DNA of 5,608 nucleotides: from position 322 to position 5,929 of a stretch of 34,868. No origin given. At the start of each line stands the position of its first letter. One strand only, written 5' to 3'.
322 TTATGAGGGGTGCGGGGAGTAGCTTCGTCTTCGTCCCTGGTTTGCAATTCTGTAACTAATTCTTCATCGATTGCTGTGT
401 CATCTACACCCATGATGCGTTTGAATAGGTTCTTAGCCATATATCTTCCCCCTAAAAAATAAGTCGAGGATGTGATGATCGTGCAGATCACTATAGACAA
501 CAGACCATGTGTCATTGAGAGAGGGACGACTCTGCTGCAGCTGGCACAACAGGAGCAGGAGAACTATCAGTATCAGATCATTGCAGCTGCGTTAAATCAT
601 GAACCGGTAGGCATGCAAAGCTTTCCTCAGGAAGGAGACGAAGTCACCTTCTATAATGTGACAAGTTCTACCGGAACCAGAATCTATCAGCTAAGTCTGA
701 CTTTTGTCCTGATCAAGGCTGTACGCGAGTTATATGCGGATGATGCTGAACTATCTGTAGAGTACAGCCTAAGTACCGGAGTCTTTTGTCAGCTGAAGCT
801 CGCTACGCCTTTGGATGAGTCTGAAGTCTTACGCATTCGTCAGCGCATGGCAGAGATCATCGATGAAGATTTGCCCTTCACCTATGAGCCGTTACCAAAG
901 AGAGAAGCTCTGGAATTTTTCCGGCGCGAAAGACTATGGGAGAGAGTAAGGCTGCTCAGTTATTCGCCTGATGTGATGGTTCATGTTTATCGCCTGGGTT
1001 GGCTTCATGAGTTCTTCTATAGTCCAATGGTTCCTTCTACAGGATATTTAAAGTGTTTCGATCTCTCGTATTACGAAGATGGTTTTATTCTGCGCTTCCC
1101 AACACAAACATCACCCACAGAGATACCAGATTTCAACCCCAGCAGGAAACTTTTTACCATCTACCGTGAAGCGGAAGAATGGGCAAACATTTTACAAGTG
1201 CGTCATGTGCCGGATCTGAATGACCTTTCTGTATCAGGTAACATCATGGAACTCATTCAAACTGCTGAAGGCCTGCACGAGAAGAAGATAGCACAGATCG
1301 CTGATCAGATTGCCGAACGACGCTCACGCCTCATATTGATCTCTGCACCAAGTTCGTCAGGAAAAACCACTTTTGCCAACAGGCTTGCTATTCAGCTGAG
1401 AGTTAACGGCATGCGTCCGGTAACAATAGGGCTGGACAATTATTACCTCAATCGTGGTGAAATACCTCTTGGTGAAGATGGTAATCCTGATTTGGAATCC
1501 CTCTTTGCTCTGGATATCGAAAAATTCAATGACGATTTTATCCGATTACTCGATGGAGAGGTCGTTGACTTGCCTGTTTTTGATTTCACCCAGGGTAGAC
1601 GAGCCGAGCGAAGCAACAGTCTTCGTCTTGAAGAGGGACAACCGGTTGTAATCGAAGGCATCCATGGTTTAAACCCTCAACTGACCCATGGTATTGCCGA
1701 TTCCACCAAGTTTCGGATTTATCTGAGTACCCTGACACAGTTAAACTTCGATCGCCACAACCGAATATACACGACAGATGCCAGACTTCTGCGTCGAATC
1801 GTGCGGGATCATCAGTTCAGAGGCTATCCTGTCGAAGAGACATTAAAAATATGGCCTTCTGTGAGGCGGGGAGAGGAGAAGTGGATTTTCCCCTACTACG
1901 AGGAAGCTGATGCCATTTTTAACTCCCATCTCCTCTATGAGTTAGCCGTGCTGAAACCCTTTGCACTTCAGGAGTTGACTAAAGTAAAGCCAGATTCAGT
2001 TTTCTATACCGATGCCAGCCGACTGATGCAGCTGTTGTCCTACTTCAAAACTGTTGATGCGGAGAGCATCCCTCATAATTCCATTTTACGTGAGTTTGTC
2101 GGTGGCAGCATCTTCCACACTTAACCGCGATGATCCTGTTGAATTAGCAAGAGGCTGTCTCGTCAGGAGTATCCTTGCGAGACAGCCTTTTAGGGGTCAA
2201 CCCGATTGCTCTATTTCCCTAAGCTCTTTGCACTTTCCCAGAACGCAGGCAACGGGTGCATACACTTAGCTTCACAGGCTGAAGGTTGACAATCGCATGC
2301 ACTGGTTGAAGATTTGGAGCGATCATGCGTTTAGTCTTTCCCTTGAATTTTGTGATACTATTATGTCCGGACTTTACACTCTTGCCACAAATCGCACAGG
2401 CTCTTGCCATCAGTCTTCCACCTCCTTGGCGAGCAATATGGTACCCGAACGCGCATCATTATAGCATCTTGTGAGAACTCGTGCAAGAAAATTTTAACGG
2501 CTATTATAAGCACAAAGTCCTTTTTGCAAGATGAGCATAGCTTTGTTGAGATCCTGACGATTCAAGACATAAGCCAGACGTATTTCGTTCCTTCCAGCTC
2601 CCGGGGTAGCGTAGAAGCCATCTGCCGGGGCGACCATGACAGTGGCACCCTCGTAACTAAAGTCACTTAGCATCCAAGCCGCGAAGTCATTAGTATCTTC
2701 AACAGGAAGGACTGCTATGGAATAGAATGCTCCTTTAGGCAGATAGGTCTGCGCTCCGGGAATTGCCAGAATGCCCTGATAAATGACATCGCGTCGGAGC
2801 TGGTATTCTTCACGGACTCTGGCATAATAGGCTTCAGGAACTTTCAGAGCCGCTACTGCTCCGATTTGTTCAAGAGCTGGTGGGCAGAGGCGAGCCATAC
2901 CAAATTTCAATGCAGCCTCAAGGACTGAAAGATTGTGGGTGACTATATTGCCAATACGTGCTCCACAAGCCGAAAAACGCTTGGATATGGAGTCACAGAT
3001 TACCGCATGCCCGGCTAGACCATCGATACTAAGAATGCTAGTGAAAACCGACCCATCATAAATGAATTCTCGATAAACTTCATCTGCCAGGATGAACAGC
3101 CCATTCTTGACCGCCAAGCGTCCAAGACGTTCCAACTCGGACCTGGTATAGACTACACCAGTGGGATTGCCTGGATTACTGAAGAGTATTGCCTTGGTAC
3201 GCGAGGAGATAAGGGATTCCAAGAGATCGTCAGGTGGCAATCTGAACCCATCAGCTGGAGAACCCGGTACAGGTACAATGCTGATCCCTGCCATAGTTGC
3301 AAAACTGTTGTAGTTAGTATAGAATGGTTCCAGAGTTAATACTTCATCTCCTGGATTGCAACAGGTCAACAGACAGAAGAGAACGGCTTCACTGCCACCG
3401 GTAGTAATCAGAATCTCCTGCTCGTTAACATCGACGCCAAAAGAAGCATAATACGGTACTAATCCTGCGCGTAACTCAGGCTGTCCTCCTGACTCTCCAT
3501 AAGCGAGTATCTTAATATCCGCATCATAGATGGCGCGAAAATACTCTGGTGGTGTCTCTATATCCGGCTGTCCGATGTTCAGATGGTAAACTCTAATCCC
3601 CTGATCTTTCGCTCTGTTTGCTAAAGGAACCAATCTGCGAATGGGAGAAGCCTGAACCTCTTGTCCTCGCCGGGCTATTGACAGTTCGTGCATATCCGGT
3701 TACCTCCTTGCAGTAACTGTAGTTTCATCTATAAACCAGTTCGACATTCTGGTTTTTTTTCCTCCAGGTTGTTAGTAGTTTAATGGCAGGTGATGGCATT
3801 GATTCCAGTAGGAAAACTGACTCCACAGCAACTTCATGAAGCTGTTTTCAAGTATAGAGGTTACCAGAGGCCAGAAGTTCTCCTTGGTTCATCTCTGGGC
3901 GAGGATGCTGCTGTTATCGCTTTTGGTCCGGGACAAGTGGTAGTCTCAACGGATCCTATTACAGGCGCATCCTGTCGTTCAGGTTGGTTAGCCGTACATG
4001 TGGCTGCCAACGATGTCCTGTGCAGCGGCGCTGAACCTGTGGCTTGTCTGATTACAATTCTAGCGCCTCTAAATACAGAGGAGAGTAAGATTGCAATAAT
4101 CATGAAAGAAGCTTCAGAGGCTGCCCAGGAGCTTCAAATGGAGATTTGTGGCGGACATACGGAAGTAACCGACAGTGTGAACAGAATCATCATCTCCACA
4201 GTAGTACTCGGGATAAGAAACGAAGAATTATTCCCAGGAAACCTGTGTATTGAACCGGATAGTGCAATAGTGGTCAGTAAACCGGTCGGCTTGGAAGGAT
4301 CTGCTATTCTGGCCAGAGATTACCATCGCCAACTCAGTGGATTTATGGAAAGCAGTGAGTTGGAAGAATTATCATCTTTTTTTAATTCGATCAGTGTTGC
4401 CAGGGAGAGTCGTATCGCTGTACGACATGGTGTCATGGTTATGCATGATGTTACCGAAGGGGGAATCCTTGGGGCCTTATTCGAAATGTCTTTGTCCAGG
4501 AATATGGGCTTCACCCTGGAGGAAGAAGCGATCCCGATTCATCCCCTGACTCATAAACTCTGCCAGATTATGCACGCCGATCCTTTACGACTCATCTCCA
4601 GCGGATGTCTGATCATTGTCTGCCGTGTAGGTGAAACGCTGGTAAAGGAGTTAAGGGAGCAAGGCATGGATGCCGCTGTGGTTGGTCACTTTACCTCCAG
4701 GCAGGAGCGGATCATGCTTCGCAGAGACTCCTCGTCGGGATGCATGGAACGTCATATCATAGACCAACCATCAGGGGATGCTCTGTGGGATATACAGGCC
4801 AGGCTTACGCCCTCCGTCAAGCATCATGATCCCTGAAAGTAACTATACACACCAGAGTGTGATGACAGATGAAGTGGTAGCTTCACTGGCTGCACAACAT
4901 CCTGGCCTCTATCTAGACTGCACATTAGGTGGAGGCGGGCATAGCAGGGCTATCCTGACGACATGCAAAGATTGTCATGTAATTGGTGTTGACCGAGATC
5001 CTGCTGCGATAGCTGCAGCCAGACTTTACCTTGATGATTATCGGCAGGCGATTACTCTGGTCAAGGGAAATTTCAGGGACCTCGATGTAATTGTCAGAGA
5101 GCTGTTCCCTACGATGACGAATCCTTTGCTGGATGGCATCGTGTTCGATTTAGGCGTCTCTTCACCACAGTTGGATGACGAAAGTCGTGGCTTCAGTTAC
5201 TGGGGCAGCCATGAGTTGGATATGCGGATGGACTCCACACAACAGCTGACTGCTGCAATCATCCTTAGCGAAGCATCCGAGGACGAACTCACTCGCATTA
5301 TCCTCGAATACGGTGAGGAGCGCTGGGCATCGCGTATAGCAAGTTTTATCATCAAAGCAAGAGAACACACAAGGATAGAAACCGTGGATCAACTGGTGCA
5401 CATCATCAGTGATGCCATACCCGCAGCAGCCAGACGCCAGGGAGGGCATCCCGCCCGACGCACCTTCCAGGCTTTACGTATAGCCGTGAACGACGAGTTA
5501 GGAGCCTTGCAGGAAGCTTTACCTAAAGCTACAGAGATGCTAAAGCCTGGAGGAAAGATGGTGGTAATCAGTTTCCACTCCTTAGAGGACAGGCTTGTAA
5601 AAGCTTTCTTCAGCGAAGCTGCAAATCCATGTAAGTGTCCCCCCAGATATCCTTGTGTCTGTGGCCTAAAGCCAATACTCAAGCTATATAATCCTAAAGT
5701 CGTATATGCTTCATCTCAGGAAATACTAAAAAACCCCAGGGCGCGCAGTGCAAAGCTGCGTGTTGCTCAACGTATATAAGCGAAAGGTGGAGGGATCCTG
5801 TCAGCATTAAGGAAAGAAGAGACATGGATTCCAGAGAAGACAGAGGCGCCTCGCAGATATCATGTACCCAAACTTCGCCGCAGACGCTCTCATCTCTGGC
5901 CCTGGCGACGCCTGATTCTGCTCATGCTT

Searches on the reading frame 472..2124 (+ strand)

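Call 86: search_protein_families(library=pfam, proteins=[window:472-2124:+], max_evalue=0.000001)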
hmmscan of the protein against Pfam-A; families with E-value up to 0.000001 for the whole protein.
window:472-2124:+ (550 aa): 1 family
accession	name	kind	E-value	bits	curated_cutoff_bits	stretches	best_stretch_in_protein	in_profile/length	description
PF00485.24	PRK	-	5.3e-14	52.9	22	1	288-485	2-189/196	Phosphoribulokinase / Uridine kinase family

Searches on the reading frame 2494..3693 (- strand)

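Call 86: search_protein_families(library=pfam, proteins=[window:2494-3693:-], max_evalue=0.000001)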
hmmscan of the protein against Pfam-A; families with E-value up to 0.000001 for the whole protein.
window:2494-3693:- (399 aa): 1 family
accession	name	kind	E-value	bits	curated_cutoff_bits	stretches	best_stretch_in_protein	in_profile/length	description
PF00155.27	Aminotran_1_2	-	8.8e-47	160.5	19.7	1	36-368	4-339/361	Aminotransferase class I and II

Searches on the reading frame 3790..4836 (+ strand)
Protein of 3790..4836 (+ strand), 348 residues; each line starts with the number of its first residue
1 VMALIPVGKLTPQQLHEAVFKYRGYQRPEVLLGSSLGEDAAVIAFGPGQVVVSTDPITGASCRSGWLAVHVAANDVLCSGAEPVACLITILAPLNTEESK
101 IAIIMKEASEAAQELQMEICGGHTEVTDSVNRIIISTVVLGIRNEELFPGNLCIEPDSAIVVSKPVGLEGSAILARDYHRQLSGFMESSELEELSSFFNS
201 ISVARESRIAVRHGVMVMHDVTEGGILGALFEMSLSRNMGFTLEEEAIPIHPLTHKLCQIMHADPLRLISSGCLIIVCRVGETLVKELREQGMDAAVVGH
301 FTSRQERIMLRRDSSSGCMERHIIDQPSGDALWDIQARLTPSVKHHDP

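Call 86: search_protein_families(library=pfam, proteins=[window:3790-4836:+], max_evalue=0.000001)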
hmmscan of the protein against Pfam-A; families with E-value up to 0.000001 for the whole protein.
window:3790-4836:+ (348 aa): 2 families
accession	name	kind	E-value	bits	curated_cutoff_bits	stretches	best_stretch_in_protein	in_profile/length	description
PF00586.29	AIRS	-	4.3e-18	66.2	24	1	37-142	1-111/112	AIR synthase related protein, N-terminal domain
PF02769.27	AIRS_C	-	2.3e-17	64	23.1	1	156-306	2-150/156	AIR synthase related protein, C-terminal domain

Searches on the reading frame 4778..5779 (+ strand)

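Call 86: search_protein_families(library=pfam, proteins=[window:4778-5779:+], max_evalue=0.000001)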
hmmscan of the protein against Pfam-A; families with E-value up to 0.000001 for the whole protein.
window:4778-5779:+ (333 aa): 1 family
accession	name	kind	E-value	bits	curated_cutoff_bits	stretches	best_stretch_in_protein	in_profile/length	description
PF01795.25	Methyltransf_5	-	1e-108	363.9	27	1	23-332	2-308/309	MraW methylase family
